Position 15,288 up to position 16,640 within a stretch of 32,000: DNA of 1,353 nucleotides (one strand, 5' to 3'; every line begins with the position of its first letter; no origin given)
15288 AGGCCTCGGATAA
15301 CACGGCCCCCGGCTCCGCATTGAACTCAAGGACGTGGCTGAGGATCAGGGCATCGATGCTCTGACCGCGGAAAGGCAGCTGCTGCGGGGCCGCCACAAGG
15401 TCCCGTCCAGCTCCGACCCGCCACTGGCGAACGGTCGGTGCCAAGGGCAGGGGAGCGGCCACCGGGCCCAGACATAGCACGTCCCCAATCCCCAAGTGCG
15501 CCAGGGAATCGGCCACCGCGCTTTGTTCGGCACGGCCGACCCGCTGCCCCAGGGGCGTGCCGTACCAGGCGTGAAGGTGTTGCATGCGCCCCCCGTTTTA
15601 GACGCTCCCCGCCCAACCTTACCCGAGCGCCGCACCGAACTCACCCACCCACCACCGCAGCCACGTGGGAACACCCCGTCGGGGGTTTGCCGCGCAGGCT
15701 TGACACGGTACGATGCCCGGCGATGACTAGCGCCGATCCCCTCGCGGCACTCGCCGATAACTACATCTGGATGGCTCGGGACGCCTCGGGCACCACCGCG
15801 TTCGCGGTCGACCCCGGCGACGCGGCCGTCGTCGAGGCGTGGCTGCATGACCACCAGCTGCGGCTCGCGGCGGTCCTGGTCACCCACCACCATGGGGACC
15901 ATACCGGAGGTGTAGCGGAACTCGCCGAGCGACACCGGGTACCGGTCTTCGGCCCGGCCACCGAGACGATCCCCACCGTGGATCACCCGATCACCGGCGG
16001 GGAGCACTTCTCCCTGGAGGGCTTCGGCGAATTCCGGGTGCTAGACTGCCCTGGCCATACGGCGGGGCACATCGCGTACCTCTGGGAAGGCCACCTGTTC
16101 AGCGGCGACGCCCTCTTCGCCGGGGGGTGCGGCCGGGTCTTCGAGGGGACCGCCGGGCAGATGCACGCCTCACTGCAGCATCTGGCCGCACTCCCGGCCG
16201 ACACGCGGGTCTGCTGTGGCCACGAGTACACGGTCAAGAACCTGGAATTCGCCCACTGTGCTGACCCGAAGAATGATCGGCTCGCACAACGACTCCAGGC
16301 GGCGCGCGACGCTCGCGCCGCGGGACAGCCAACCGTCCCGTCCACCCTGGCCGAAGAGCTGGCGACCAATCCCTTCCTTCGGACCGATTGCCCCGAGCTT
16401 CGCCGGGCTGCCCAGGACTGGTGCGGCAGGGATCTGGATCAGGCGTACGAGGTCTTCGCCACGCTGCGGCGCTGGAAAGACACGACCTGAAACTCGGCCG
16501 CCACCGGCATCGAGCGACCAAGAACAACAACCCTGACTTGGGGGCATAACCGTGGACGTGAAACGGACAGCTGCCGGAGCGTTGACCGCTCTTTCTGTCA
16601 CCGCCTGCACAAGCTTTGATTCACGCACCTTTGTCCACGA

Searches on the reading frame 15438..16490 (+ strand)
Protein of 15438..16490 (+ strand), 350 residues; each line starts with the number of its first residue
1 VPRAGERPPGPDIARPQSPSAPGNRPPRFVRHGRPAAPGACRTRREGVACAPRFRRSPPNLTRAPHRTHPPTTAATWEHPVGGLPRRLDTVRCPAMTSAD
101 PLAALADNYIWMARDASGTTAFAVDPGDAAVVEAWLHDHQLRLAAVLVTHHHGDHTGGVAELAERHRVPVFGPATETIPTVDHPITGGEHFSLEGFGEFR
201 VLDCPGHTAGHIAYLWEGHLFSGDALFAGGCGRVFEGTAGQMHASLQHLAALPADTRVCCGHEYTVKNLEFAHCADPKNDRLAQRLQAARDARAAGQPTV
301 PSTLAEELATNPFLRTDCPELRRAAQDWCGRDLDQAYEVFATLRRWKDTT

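Call 9: search_protein_families(library=pfam, proteins=[window:15438-16490:+], max_evalue=0.001)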
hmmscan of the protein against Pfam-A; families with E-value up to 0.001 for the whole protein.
window:15438-16490:+ (350 aa): 3 families
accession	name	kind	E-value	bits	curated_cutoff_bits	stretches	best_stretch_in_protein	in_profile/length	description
PF16123.11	HAGH_C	-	1e-26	93.5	25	1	263-349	1-82/83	Hydroxyacylglutathione hydrolase C-terminus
PF00753.33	Lactamase_B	-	3.5e-15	56.9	22.7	1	126-262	22-196/196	Metallo-beta-lactamase superfamily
PF12706.13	Lactamase_B_2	-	1.1e-05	25.5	27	1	141-174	29-64/200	Beta-lactamase superfamily domain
